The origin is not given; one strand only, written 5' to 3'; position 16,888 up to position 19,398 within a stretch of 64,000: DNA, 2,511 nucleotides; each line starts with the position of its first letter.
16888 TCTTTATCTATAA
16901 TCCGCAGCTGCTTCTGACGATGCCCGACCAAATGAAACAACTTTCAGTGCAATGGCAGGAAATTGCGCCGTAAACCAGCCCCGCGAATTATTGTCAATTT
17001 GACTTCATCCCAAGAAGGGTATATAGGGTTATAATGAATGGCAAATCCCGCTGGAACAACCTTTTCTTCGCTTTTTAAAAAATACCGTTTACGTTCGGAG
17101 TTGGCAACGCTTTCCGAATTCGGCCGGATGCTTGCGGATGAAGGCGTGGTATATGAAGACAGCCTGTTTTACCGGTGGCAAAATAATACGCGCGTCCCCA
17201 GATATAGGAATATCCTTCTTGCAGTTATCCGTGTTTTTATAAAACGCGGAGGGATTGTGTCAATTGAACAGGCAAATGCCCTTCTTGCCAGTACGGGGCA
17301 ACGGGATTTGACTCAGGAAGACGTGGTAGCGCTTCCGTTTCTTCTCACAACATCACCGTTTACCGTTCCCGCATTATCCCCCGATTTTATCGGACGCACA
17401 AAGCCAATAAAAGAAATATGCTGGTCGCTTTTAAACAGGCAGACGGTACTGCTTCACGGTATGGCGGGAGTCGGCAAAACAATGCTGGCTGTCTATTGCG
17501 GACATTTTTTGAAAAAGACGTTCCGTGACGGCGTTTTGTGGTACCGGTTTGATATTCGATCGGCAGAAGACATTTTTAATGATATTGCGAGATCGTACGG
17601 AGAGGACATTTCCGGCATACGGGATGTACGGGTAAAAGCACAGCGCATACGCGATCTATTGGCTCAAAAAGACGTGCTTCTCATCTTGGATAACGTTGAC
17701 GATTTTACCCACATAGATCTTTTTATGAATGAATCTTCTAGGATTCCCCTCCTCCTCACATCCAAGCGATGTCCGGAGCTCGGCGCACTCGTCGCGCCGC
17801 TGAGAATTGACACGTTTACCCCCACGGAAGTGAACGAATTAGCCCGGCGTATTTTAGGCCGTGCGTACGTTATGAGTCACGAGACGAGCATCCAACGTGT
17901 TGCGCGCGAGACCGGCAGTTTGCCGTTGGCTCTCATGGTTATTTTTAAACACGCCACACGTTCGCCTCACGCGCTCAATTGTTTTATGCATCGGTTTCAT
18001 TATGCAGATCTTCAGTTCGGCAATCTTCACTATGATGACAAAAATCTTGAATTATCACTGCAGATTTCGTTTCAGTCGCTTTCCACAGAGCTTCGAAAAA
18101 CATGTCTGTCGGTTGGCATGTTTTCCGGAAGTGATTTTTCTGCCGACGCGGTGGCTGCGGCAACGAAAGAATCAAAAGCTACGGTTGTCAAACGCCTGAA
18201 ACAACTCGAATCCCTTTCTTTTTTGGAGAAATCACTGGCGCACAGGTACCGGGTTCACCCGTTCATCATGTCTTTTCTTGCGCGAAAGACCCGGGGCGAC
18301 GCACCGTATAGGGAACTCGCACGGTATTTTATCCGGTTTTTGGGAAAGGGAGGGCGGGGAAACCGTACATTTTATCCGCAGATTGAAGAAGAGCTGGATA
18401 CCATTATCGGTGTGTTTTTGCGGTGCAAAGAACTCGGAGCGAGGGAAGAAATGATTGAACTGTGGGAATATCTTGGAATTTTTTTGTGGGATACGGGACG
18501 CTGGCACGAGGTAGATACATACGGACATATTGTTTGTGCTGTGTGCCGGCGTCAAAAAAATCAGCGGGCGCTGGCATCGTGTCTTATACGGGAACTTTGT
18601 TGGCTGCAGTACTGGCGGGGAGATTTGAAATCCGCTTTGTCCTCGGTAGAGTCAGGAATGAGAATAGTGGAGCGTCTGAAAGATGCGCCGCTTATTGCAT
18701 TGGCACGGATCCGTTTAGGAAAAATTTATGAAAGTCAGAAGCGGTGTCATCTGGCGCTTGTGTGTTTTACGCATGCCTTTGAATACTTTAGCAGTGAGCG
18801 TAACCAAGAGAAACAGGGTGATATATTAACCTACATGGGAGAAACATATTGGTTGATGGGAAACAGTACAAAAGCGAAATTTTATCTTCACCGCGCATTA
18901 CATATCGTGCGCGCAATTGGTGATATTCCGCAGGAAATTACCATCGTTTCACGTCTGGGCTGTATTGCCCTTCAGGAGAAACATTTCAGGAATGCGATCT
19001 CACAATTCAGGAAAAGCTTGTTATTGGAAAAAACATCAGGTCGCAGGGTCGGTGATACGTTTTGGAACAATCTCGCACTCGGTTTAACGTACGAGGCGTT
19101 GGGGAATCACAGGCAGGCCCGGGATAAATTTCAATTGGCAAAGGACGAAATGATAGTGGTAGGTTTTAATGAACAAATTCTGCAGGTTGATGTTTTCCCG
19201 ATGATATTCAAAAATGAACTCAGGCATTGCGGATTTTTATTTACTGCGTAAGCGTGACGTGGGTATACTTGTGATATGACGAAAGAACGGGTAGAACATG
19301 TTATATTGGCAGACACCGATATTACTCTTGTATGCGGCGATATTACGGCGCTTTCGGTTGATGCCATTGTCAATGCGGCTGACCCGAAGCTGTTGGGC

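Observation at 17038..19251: HTH-NB-ARC-TPR STAND NTPase in a reduced-genome context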

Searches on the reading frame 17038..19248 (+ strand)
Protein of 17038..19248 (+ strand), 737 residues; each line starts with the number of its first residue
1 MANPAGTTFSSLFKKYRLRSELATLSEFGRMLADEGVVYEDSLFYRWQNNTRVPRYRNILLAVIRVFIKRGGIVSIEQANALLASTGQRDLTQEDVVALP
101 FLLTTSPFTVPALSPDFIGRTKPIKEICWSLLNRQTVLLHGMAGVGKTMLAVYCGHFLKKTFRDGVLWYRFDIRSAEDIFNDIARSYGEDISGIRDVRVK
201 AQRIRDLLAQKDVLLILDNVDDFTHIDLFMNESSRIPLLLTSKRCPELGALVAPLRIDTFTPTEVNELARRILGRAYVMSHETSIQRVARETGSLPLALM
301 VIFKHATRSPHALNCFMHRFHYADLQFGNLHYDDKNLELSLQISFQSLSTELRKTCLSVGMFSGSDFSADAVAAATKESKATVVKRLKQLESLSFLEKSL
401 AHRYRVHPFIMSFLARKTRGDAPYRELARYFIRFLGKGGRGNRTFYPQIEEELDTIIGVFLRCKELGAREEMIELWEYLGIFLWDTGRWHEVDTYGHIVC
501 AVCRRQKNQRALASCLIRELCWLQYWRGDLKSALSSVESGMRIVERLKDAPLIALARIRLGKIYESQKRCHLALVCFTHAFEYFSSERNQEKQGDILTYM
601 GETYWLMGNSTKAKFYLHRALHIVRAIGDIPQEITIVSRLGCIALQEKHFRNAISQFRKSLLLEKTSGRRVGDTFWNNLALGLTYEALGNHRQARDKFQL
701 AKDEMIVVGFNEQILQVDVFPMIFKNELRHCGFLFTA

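Call 3: search_protein_families(library=pfam, proteins=[window:17038-19248:+], max_evalue=0.1)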
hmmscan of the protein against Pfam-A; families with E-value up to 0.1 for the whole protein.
window:17038-19248:+ (737 aa): 20 families
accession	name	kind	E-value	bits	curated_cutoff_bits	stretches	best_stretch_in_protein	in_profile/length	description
PF13424.12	TPR_12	-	3.6e-14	53.2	30.1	2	525-583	14-74/77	Tetratricopeptide repeat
PF00931.28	NB-ARC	-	9.1e-12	45.2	23.5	1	124-345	5-246/248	NB-ARC domain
PF07719.23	TPR_2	-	3.7e-10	39.6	27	0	639-665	6-32/34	Tetratricopeptide repeat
PF00515.34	TPR_1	-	5.9e-08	32.7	27.8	0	595-623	2-30/34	Tetratricopeptide repeat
PF13181.12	TPR_8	-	2.5e-07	30.8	25.7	0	639-664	6-31/34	Tetratricopeptide repeat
PF13401.12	AAA_22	-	5.4e-07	30.4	27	1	134-224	5-97/130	AAA domain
PF17874.7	TPR_MalT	-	3.5e-05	23.7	45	1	526-649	52-176/336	MalT-like TPR region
PF25201.1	nSTAND6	-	0.00027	21.4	27.7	1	119-155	3-39/148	Novel STAND NTPase 6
PF13174.12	TPR_6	-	0.00076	20.4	26.3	0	680-699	5-24/33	Tetratricopeptide repeat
PF13428.12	TPR_14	-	0.0031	18.5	23.5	0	678-699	4-25/44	Tetratricopeptide repeat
PF05729.18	NACHT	-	0.0031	17.8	26.7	0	135-151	1-17/167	NACHT domain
PF20703.3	nSTAND1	-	0.0053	16.9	27.1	1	117-279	16-184/379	Novel STAND NTPase 1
PF09976.15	TPR_21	-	0.0081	16.4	25.5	1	527-603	89-162/193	Tetratricopeptide repeat-like domain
PF03484.21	B5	-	0.01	16.5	28.6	1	169-188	47-66/67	tRNA synthetase B5 domain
PF13191.12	AAA_16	-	0.012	16.6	32.6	0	135-170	25-59/167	AAA ATPase domain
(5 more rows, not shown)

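Call 4: search_protein_families(library=padloc, proteins=[window:17038-19248:+], max_evalue=0.1)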
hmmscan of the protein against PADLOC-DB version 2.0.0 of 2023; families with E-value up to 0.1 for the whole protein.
window:17038-19248:+ (737 aa): 4 families
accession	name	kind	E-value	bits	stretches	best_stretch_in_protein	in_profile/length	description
PDLC01169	TPR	-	1.4e-05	22.6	1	597-665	112-180/252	TPR repeats containing protein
PDLC05079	PDC-S73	-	0.03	11.1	1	123-181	180-237/752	-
PDLC04987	PDC-S28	-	0.031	10.6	0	674-705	590-621/846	-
PDLC01848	CARF3--CARF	-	0.036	11.7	0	366-399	149-182/197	-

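Call 5: search_protein_families(library=ncbifam, proteins=[window:17038-19248:+], max_evalue=0.1)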
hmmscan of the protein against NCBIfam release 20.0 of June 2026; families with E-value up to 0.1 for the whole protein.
window:17038-19248:+ (737 aa): 11 families
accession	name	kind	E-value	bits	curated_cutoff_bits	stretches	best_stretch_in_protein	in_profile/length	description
NF053617.1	SARPRegAfsRStmc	equivalog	2.2e-30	105.4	1430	2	90-414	271-607/986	SARP-family global regulator AfsR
NF041717.1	HaaA_phane_TPR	equivalog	7.2e-30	103.8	1125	3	188-413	198-421/882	cyclophane-containing RiPP biosynthesis TPR protein HaaT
NF040586.1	FxSxx_TPR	equivalog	1.3e-19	70.2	300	1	110-299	1-188/830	FxSxx-COOH system tetratricopeptide repeat protein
NF053520.1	HK_Porph_FimS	equivalog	6.4e-10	37.9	600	1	472-711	43-280/618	sensor histidine kinase FimS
NF053720.1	NsdA_fam_reg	subfamily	5.5e-05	22.8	75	1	608-705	215-311/432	NsdA family TPR-like regulatory protein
NF053779.1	BT3442_fam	equivalog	0.0011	17.8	940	1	528-662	116-250/563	BT3442 family protein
NF040959.1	MamA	equivalog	0.0027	17.2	200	1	588-701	65-165/204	magnetosome protein MamA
TIGR02521.1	type_IV_pilW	equivalog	0.013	15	154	0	576-668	12-99/234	type IV pilus biogenesis/stability protein PilW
TIGR02795.1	tol_pal_ybgF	equivalog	0.014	16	90.1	0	550-618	35-100/119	tol-pal system protein YbgF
TIGR00764.1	lon_rel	equivalog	0.026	13.1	516.6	1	115-208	18-112/608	ATP-dependent protease LonB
NF047371.1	FlcA_CTERM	equivalog_domain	0.087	11.3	300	0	558-698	396-530/646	periplasmic flagellar collar protein FlcA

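Call 9: find_homologous_proteins(query=window:17038-19248:+, max_evalue=0.00001)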
Query window:17038-19248:+ (737 aa): 50 proteins with E <= 0.00001 among 8000 candidates.
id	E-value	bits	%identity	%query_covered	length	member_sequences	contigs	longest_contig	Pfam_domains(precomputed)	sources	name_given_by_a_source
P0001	0.0e+0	1686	100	100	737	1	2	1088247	PF00515.35,PF13424.13,PF13401.13,PF13181.13,PF07719.24,PF00931.29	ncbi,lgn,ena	-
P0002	0.0e+0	1335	80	100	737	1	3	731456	PF23914.2,PF17874.8,PF00515.35,PF13424.13,PF13401.13,PF13181.13,PF07719.24,PF00931.29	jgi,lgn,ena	jgi:hypothetical protein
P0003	1.1e-214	733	46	98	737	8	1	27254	PF00515.35,PF13424.13,PF13176.13,PF13181.13,PF07719.24,PF00931.29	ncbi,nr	ncbi:hypothetical protein A2699_01815 [Candidatus Gottesmanbacteria bacterium RIFCSPHIGHO2_01_FULL_4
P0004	2.0e-212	725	48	94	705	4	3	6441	PF25062.2,PF00515.35,PF13424.13,PF13401.13,PF07719.24,PF00931.29,PF13374.13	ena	-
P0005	5.1e-133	463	38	85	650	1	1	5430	PF17874.8,PF13424.13,PF07719.24,PF00931.29,PF13191.13,PF13374.13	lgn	-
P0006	2.2e-116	408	40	67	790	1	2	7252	PF20703.4,PF00931.29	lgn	-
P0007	1.9e-107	378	31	96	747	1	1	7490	PF17874.8,PF00515.35,PF13424.13,PF13401.13,PF13181.13,PF07719.24,PF00931.29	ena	-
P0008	2.5e-91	325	29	98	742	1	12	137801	PF17874.8,PF13424.13,PF00931.29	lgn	-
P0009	3.1e-74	269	37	57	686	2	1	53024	PF05729.19,PF13401.13,PF20720.4,PF00931.29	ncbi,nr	ncbi:MAG TPA: NB-ARC domain-containing protein [Candidatus Saccharimonadales bacterium]|nr:NB-ARC do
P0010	2.4e-35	140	31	45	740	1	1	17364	PF17874.8,PF13424.13,PF13401.13,PF00931.29,PF13191.13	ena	-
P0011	6.0e-35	139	25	89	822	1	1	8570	PF17874.8,PF00515.35,PF13424.13,PF13428.13,PF13181.13,PF07719.24,PF00931.29,PF13191.13,PF13374.13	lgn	-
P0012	3.8e-26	110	23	82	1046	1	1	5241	PF25063.1,PF03704.24,PF23914.2,PF13414.13,PF21325.4,PF10952.16,PF13176.13,PF24885.2,PF00486.35,PF13428.13,PF13374.13,PF14559.13,PF10516.16,PF17874.8,PF00515.35,PF13424.13,PF14938.13,PF13432.13,PF13181.13,PF12968.14,PF07719.24,PF13174.13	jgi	jgi:tetratricopeptide (TPR) repeat protein/DNA-binding SARP family transcriptional activator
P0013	3.5e-23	100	57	12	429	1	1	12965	-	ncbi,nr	ncbi:hypothetical protein HYS00_02560 [Candidatus Microgenomates bacterium]|nr:hypothetical protein 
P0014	2.1e-20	91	25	43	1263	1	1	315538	PF00515.35,PF13424.13,PF13545.13,PF00027.36,PF13181.13,PF07719.24,PF13191.13,PF13374.13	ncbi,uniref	ncbi:hypothetical protein GCM10022226_77580 [Sphaerisporangium flaviroseum]|uniref:Tetratricopeptide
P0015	9.8e-20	88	27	42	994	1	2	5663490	PF03704.24,PF00515.35,PF05729.19,PF13424.13,PF00486.35,PF13401.13,PF13181.13,PF07719.24,PF00931.29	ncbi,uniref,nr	ncbi:DNA-binding SARP family transcriptional activator [Stackebrandtia endophytica]|uniref:DNA-bindi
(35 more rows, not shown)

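Call 12: find_encoding_contigs(protein=P0001, flank=10000, max_places=3)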
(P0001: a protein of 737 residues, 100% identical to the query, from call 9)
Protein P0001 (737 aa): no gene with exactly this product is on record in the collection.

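Call 13: find_encoding_contigs(protein=P0002, flank=10000, max_places=3)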
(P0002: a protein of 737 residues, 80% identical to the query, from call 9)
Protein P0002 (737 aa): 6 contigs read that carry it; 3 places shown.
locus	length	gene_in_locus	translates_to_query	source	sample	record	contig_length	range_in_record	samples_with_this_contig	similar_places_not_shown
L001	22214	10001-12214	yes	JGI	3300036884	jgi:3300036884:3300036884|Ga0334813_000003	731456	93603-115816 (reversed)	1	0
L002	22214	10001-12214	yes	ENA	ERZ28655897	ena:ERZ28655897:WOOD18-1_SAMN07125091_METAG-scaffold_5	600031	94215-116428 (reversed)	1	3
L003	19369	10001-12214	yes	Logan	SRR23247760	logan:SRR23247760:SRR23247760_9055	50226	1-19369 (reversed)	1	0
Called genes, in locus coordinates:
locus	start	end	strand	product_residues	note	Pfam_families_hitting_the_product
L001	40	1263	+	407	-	PF00534:Glycos_transf_1, PF13692:Glyco_trans_1_4, PF13524:Glyco_trans_1_2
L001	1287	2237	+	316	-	-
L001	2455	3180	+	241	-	PF13186:SPASM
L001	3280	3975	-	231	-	PF00005:ABC_tran, PF13304:AAA_21 (faint)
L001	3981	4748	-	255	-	PF01061:ABC2_membrane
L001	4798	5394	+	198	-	PF02397:Bac_transf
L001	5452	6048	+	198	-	-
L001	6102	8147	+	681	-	-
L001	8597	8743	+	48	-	-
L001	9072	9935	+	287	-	-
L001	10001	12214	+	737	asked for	PF00931:NB-ARC, PF13401:AAA_22 (weak), PF23914:TPR_CcmH_CycH (faint), PF07719:TPR_2 (faint), PF17874:TPR_MalT (weak), PF13424:TPR_12 (weak), PF00515:TPR_1 (faint), PF13181:TPR_8 (faint)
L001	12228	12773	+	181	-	PF01661:Macro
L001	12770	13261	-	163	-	PF00857:Isochorismatase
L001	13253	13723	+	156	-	-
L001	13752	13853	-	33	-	-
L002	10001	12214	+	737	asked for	PF00931:NB-ARC, PF13401:AAA_22 (weak), PF23914:TPR_CcmH_CycH (faint), PF07719:TPR_2 (faint), PF17874:TPR_MalT (weak), PF13424:TPR_12 (weak), PF00515:TPR_1 (faint), PF13181:TPR_8 (faint)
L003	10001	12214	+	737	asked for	PF00931:NB-ARC, PF13401:AAA_22 (weak), PF23914:TPR_CcmH_CycH (faint), PF07719:TPR_2 (faint), PF17874:TPR_MalT (weak), PF13424:TPR_12 (weak), PF00515:TPR_1 (faint), PF13181:TPR_8 (faint)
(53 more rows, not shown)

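Call 14: find_encoding_contigs(protein=P0003, flank=10000, max_places=3)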
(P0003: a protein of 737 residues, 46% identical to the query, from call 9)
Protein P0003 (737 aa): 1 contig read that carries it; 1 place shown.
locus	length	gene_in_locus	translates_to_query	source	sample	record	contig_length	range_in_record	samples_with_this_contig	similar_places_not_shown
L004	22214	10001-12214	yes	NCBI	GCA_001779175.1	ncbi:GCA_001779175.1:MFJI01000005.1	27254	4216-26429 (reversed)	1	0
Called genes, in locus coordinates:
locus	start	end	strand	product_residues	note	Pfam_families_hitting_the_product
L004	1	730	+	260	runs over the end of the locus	PF06182:ABC2_membrane_6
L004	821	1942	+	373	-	PF01180:DHO_dh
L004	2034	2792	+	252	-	PF05116:S6PP (weak), PF08282:Hydrolase_3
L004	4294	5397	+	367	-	PF01745:IPT (weak), PF13238:AAA_18 (faint), PF01715:IPPT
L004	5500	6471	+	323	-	PF01594:AI-2E_transport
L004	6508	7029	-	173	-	-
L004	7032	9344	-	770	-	PF01551:Peptidase_M23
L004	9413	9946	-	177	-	-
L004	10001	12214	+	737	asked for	PF00931:NB-ARC, PF13181:TPR_8 (faint), PF07719:TPR_2 (faint), PF13176:TPR_7 (faint), PF00515:TPR_1 (faint), PF13424:TPR_12 (weak)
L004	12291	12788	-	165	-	PF00857:Isochorismatase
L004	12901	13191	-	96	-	-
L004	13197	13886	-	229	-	-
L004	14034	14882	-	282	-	PF00892:EamA, PF05653:Mg_trans_NIPA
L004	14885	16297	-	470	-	PF00171:Aldedh, PF05893:LuxC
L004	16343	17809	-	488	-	PF01921:tRNA-synt_1f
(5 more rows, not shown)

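Call 15: find_encoding_contigs(protein=P0004, flank=6000, max_places=3)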
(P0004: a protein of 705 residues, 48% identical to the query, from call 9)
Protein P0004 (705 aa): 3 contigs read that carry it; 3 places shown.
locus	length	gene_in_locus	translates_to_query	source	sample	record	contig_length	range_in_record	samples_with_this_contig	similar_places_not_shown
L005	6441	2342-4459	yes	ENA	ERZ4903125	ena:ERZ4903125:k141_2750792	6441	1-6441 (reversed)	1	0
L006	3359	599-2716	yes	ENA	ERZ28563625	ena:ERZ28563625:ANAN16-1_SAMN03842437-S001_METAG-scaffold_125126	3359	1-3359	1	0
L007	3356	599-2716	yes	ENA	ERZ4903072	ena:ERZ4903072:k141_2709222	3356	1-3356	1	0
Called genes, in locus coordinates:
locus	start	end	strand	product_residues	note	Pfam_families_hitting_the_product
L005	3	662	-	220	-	?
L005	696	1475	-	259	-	PF01234:NNMT_PNMT_TEMT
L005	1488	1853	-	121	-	-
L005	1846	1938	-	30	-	-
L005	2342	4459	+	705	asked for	PF00931:NB-ARC, PF13401:AAA_22 (weak), PF07719:TPR_2 (faint), PF13374:TPR_10 (faint), PF25062:ARM_TT21_N (faint), PF00515:TPR_1 (faint), PF13424:TPR_12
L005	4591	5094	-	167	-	PF00857:Isochorismatase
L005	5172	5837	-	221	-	PF01966:HD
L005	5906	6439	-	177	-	?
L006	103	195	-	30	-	-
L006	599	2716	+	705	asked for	PF00931:NB-ARC, PF13401:AAA_22 (weak), PF07719:TPR_2 (faint), PF13374:TPR_10 (faint), PF25062:ARM_TT21_N (faint), PF00515:TPR_1 (faint), PF13424:TPR_12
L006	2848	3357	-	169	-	?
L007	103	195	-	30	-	-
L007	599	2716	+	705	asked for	PF00931:NB-ARC, PF13401:AAA_22 (weak), PF07719:TPR_2 (faint), PF13374:TPR_10 (faint), PF25062:ARM_TT21_N (faint), PF00515:TPR_1 (faint), PF13424:TPR_12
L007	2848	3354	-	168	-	?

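Call 16: find_encoding_contigs(protein=P0008, flank=8000, max_places=3)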
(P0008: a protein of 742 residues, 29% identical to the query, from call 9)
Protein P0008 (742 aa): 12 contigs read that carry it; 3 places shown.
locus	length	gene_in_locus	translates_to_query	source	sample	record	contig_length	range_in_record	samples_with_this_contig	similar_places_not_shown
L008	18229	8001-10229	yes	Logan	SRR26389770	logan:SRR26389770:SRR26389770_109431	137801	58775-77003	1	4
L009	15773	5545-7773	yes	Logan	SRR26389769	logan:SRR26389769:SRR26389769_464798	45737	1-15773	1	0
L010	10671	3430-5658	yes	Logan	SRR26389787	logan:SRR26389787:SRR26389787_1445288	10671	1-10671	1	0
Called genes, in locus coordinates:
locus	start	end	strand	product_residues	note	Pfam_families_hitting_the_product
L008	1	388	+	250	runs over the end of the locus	PF00970:FAD_binding_6, PF00175:NAD_binding_1, PF08030:NAD_binding_6 (weak)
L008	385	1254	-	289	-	-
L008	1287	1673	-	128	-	PF00072:Response_reg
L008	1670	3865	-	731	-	PF16927:HisKA_7TM, PF00512:HisKA, PF02518:HATPase_c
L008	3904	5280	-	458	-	-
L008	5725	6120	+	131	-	-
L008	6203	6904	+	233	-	-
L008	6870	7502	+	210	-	-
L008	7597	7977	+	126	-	-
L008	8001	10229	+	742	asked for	PF00931:NB-ARC (weak), PF13424:TPR_12 (faint), PF17874:TPR_MalT (faint)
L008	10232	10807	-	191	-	PF10723:RepB-RCR_reg (weak)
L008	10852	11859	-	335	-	-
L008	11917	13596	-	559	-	PF03717:PBP_dimer, PF00905:Transpeptidase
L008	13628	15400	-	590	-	PF03135:CagE_TrbE_VirB (faint), PF01935:DUF87, PF12846:AAA_10, PF19044:P-loop_TraG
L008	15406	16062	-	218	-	PF26593:TraC-like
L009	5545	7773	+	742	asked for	PF00931:NB-ARC (weak), PF13424:TPR_12 (faint), PF17874:TPR_MalT (faint)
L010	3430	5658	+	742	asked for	PF00931:NB-ARC (weak), PF13424:TPR_12 (faint), PF17874:TPR_MalT (faint)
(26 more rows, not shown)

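Call 17: find_encoding_contigs(protein=P0009, flank=8000, max_places=2)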
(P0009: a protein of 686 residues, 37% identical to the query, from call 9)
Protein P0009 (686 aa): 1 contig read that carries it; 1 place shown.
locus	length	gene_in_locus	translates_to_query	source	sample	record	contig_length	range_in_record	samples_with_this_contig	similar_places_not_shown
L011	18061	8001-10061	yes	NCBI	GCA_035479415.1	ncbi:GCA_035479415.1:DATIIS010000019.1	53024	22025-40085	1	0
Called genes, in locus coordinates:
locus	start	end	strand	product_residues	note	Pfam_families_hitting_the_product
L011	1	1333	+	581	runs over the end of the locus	PF05157:MshEN, PF00437:T2SSE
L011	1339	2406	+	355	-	PF00437:T2SSE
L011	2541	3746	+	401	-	PF28597:T2SSF_N (weak), PF00482:T2SSF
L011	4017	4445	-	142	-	PF00072:Response_reg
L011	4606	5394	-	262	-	PF00248:Aldo_ket_red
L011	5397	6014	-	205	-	-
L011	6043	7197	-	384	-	PF01266:DAO, PF01494:FAD_binding_3 (faint)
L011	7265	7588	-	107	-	-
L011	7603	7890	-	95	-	-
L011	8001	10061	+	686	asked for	PF00931:NB-ARC, PF13401:AAA_22 (weak), PF20720:nSTAND3 (weak), PF05729:NACHT (weak)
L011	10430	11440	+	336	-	-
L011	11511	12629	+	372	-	PF00278:Orn_DAP_Arg_deC, PF01168:Ala_racemase_N, PF02784:Orn_Arg_deC_N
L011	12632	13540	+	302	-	PF01234:NNMT_PNMT_TEMT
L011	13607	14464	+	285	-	-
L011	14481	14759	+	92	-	-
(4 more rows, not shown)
